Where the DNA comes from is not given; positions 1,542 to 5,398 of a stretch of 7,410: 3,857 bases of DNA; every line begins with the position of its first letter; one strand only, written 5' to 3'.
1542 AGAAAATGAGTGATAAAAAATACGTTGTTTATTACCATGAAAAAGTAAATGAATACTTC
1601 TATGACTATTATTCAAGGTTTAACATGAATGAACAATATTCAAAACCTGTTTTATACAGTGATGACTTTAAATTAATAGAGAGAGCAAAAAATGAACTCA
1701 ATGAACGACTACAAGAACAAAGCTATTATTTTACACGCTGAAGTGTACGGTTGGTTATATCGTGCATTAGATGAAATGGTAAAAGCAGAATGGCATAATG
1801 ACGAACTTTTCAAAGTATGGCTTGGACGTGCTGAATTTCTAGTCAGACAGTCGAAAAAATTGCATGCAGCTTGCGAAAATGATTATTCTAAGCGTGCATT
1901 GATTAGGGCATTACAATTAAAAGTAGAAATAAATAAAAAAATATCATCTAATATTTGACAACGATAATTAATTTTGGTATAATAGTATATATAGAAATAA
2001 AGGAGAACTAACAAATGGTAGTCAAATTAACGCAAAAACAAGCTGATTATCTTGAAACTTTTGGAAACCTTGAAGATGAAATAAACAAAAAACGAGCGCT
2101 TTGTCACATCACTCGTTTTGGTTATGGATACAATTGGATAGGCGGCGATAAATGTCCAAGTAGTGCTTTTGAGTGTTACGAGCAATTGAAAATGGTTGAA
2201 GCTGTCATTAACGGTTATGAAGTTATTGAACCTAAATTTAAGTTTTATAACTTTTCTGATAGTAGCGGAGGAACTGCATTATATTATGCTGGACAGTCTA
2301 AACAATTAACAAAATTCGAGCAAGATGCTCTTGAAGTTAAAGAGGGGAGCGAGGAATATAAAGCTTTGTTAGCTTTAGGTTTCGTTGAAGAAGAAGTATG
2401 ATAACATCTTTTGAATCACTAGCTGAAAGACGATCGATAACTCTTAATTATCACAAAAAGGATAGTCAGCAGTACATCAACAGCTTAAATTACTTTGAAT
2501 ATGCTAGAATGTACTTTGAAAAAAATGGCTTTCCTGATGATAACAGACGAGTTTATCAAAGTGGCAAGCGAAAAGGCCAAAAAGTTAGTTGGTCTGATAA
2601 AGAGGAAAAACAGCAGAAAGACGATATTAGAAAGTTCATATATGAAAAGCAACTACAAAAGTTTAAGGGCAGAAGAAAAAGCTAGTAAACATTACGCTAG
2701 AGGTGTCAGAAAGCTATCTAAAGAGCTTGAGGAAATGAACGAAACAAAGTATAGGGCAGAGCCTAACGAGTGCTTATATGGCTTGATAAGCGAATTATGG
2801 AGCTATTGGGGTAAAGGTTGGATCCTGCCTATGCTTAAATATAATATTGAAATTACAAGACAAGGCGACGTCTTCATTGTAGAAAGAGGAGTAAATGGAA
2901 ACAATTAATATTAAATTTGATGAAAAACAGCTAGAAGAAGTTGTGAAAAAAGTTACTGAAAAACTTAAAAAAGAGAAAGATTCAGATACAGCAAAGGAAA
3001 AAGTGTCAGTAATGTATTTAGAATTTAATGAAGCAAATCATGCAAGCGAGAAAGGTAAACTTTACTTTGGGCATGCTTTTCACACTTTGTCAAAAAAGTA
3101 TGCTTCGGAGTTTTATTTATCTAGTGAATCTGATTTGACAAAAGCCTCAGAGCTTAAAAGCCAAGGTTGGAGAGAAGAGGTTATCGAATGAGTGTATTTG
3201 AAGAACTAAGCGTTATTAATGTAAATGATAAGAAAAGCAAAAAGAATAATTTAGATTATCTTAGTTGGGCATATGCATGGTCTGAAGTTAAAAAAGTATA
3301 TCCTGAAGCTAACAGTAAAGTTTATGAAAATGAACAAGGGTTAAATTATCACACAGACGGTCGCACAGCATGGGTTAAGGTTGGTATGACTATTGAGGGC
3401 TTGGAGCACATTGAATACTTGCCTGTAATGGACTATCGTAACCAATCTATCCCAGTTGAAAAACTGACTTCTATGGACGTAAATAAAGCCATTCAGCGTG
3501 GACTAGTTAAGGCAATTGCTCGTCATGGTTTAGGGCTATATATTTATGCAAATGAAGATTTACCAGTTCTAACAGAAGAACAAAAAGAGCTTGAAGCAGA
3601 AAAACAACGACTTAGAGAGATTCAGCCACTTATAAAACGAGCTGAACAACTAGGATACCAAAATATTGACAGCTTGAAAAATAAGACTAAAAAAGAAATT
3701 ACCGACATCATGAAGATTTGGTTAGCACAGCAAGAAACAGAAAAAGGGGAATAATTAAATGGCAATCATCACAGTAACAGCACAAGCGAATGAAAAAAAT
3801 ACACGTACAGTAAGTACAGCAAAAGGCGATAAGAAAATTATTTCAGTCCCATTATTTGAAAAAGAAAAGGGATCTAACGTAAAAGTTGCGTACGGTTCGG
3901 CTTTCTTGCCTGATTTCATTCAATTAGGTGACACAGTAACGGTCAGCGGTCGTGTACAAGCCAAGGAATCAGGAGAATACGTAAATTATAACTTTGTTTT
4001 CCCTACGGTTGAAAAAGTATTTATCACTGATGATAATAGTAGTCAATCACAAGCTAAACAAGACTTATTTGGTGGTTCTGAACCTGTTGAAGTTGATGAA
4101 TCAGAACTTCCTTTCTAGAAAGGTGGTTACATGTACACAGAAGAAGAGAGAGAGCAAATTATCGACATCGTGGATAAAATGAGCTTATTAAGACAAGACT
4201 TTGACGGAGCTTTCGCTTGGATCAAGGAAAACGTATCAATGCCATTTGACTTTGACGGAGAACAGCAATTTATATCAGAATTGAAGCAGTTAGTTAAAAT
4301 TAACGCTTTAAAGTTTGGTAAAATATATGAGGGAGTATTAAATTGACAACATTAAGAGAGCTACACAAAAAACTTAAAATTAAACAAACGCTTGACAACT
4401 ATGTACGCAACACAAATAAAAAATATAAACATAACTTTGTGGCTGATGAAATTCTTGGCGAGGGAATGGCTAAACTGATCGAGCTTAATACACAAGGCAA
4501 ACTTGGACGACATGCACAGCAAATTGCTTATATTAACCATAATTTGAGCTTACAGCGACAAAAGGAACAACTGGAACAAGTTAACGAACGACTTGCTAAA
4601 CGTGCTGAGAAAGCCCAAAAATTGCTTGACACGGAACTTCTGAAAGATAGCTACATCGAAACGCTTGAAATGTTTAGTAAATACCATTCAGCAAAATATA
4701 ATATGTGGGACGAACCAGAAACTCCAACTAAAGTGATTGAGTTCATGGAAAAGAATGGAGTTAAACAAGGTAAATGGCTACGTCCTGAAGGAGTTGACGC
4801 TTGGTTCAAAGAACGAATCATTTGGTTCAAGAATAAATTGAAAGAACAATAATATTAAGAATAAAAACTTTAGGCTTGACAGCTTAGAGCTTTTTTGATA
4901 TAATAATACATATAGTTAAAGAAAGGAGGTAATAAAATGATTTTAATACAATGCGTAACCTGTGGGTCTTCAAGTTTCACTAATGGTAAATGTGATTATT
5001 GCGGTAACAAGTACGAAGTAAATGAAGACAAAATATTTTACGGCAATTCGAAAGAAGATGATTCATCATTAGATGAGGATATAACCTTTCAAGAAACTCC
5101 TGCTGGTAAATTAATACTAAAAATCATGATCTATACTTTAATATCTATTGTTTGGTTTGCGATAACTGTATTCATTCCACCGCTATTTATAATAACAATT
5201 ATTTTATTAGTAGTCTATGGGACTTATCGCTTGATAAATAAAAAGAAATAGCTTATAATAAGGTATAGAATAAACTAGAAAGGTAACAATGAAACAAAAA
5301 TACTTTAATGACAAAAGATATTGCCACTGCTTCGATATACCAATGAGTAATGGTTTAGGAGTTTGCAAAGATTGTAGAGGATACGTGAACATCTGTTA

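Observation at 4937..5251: Stand-alone zinc-ribbon/two-TM membrane protein under a perfect consensus promoter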

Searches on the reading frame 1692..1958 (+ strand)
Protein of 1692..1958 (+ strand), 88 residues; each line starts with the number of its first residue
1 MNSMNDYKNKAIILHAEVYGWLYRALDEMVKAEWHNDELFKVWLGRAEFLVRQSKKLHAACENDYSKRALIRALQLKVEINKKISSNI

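Call 9: search_protein_families(library=phrogs, proteins=[window:1692-1958:+], max_evalue=0.01)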
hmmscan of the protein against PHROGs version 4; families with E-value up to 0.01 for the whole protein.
window:1692-1958:+ (88 aa): 1 family
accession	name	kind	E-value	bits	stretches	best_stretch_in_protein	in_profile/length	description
phrog_1405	-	unknown function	1.2e-52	176.9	1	4-88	1-85/86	-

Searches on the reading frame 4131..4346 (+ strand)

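Call 5: search_protein_families(library=pfam, proteins=[window:4131-4346:+], max_evalue=0.1)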
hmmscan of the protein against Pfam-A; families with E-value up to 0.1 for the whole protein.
window:4131-4346:+ (71 aa): 1 family
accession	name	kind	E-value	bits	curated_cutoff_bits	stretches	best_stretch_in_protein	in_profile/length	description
PF22130.1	Phage_gp38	-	2.1e-31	108.3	27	1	3-62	1-58/58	Lactococcus phage gp38-like protein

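Call 9: search_protein_families(library=phrogs, proteins=[window:4131-4346:+], max_evalue=0.01)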
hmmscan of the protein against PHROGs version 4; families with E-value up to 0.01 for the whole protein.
window:4131-4346:+ (71 aa): 1 family
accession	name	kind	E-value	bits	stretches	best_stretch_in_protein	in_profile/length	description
phrog_1295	-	unknown function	2.6e-45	153.6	1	1-71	1-71/71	-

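Call 39: search_protein_families(library=padloc, proteins=[window:4131-4346:+], max_evalue=1)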
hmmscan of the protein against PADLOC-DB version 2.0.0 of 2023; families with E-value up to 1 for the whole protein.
window:4131-4346:+ (71 aa): 0 families

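Call 40: search_protein_families(library=ncbifam, proteins=[window:4131-4346:+], max_evalue=1)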
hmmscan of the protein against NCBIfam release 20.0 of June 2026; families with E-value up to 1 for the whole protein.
window:4131-4346:+ (71 aa): 0 families

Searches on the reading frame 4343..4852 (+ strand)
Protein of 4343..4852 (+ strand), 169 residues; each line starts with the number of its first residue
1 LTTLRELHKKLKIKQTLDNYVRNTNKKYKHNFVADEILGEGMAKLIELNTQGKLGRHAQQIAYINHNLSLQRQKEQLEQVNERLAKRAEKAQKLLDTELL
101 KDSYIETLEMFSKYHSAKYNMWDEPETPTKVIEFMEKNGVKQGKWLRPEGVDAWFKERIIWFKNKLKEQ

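Call 5: search_protein_families(library=pfam, proteins=[window:4343-4852:+], max_evalue=0.1)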
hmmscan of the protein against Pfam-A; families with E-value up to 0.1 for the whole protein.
window:4343-4852:+ (169 aa): 2 families
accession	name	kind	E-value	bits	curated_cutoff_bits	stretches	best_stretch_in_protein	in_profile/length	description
PF13990.11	YjcZ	-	0.034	13.9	27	1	70-126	94-151/272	YjcZ-like protein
PF20376.4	DUF6671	-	0.073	13.3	23.8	1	19-118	35-134/217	Domain of unknown function (DUF6671)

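Call 9: search_protein_families(library=phrogs, proteins=[window:4343-4852:+], max_evalue=0.01)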
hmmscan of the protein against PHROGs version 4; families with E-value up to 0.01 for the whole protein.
window:4343-4852:+ (169 aa): 1 family
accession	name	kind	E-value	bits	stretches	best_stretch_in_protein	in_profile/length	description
phrog_1317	-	unknown function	5.3e-85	284.3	1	1-169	1-162/162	-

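Call 39: search_protein_families(library=padloc, proteins=[window:4343-4852:+], max_evalue=1)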
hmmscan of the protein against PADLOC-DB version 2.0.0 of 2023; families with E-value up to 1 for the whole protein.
window:4343-4852:+ (169 aa): 0 families

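Call 40: search_protein_families(library=ncbifam, proteins=[window:4343-4852:+], max_evalue=1)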
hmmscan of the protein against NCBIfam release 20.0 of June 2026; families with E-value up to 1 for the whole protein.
window:4343-4852:+ (169 aa): 0 families

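Call 62: search_dna_similar(query=window:4343-4849:+, collection=phages, mode=protein, max_rows=5, max_evalue=0.001)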
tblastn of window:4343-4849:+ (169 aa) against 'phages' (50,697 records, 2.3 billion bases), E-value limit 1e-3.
Records with a match: 498; places in all: 498; records where one place covers at least 80% of the query: 489.
Best place of each record, by identity: 95-99% 93; 90-95% 184; 80-90% 98; <60% 123.
By first word of the organism name: Lactococcus 493; Skunavirus 3; Ceduovirus 2.
By host as written in the record: Lactococcus lactis 306; Lactococcus lactis subsp. cremoris CA-49 42; - 39; Lactococcus lactis subsp. lactis bv. diacetylactis 13; Lactococcus lactis IL1403 12; Lactococcus lactis SMQ-404 10; Lactococcus lactis DGCC11032 7; Lactococcus lactis subsp. cremoris 6; and 24 more.
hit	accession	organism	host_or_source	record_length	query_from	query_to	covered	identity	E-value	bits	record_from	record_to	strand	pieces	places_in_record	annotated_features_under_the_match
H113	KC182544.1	Lactococcus phage 936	-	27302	1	169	100%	98.8%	1e-107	342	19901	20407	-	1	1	hypothetical protein (x2)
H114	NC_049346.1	Lactococcus phage 936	-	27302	1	169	100%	98.8%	1e-107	342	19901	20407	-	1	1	hypothetical protein (x2)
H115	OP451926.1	Lactococcus phage GL4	Lactococcus lactis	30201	1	169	100%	98.8%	1e-107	342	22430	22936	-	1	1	hypothetical protein (x2)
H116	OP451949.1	Lactococcus phage RH14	Lactococcus lactis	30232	1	169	100%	98.8%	1e-107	342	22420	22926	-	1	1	hypothetical protein (x2)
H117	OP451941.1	Lactococcus phage JS5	Lactococcus lactis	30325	1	169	100%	98.8%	1e-107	342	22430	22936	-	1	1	hypothetical protein (x2)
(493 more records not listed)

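Call 64: find_related_loci(query=window:4343-4849:+, collection=viral_contigs, flank=4000)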
Query window:4343-4849:+ (169 aa) in viral_contigs; peptide patterns used: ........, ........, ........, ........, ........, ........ (x = any residue, [..] = any of these).
189 stretches matched a pattern; 185 encode a relative of the query (tblastn E <= 1e-3); the best 80 are kept; 80 distinct loci.
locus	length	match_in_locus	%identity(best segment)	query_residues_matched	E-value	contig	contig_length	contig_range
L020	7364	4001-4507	99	1-169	7e-112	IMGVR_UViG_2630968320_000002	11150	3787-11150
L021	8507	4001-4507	99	1-169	7e-112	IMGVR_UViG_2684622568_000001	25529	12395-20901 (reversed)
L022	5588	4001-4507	99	1-169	3e-111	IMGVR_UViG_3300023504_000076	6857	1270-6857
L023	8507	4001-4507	99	1-169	3e-111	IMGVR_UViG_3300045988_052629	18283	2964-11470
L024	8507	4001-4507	99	1-169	3e-111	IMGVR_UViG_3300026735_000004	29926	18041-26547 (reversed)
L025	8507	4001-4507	99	1-169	3e-111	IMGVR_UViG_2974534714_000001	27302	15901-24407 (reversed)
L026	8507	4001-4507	98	1-169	3e-110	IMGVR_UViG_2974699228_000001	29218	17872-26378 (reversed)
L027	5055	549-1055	97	1-169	3e-109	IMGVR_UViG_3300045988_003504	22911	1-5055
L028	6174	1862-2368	98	1-169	3e-109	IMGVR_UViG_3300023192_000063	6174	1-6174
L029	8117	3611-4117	98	1-169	3e-109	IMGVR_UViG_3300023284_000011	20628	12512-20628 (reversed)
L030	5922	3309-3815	98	1-169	3e-109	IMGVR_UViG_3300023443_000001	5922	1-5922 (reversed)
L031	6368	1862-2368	98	1-169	3e-109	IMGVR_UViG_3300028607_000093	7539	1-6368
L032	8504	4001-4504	98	1-168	4e-109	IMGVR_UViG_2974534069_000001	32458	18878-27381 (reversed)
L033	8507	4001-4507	97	1-169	4e-109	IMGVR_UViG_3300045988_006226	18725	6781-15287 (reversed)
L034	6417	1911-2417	97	1-169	4e-109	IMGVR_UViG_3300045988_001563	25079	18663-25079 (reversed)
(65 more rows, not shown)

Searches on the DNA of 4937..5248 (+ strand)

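Call 34: search_dna_similar(query=L011:500-8000:+, collection=phages, mode=distant, max_rows=12)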
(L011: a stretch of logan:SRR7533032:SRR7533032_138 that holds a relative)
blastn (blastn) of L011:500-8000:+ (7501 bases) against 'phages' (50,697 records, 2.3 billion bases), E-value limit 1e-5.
Records with a match: 223; places in all: 223; records where one place covers at least 80% of the query: 0.
Best place of each record, by identity: 90-95% 1; 80-90% 37; 60-80% 185.
By first word of the organism name: Lactococcus 220; Skunavirus 2; Ceduovirus 1.
By host as written in the record: Lactococcus lactis 125; Lactococcus lactis subsp. cremoris CA-49 24; - 21; Lactococcus lactis subsp. lactis bv. diacetylactis 9; Lactococcus lactis IL1403 8; Lactococcus lactis DGCC11032 7; Lactococcus lactis subsp. lactis Il1403 4; Lactococcus lactis PEN82 3; and 13 more.
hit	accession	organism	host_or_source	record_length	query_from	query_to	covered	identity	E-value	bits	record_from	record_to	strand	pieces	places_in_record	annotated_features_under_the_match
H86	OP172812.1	Lactococcus phage LG75P1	Lactococcus petauri DO75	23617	170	858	9%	69.9%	3e-75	292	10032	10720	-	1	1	hypothetical protein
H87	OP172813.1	Lactococcus phage LG75P3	Lactococcus petauri DO75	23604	170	858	9%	69.9%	3e-75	292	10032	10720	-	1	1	hypothetical protein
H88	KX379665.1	Lactococcus phage i0139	Lactococcus lactis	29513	1050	1358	4%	71.1%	7e-7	125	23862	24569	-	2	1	hypothetical protein (x3)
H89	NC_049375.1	Lactococcus phage i0139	Lactococcus lactis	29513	1050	1358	4%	71.1%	7e-7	125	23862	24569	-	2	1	hypothetical protein (x3)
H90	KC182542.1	Lactococcus phage 340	-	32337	1095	5592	3%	73.3%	6e-8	132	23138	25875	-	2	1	putative sak protein | putative HNH endonuclease | hypothetical protein (x5)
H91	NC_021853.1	Lactococcus phage 340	-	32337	1095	5592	3%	73.3%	6e-8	132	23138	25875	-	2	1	Sak-like ssDNA annealing protein | HNH endonuclease | hypothetical protein (x4) | single strand DNA binding protein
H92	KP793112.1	Lactococcus phage 936 group phage Phi129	Lactococcus lactis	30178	1095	1358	3%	72.1%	9e-6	123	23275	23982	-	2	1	hypothetical protein (x3)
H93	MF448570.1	Lactococcus phage 96401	Lactococcus lactis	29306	1114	5592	3%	72.6%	7e-7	127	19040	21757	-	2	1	Sak protein | hypothetical protein (x4) | HNH endonuclease | single-stranded DNA binding protein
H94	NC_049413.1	Lactococcus phage 96401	Lactococcus lactis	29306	1114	5592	3%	72.6%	7e-7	127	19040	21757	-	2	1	Sak-like ssDNA annealing protein | hypothetical protein (x4) | HNH endonuclease | single strand DNA binding protein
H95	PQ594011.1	Lactococcus phage vL_70a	Lactococcus lactis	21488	2877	3125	3%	67.4%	5e-9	72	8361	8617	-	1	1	single strand DNA binding protein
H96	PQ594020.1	Lactococcus phage vL_308A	Lactococcus lactis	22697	2878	3125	3%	66.7%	2e-8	71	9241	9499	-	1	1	single strand DNA binding protein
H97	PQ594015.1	Lactococcus phage vL_309A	Lactococcus lactis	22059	2877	3125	3%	66.2%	2e-6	64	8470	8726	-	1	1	single strand DNA binding protein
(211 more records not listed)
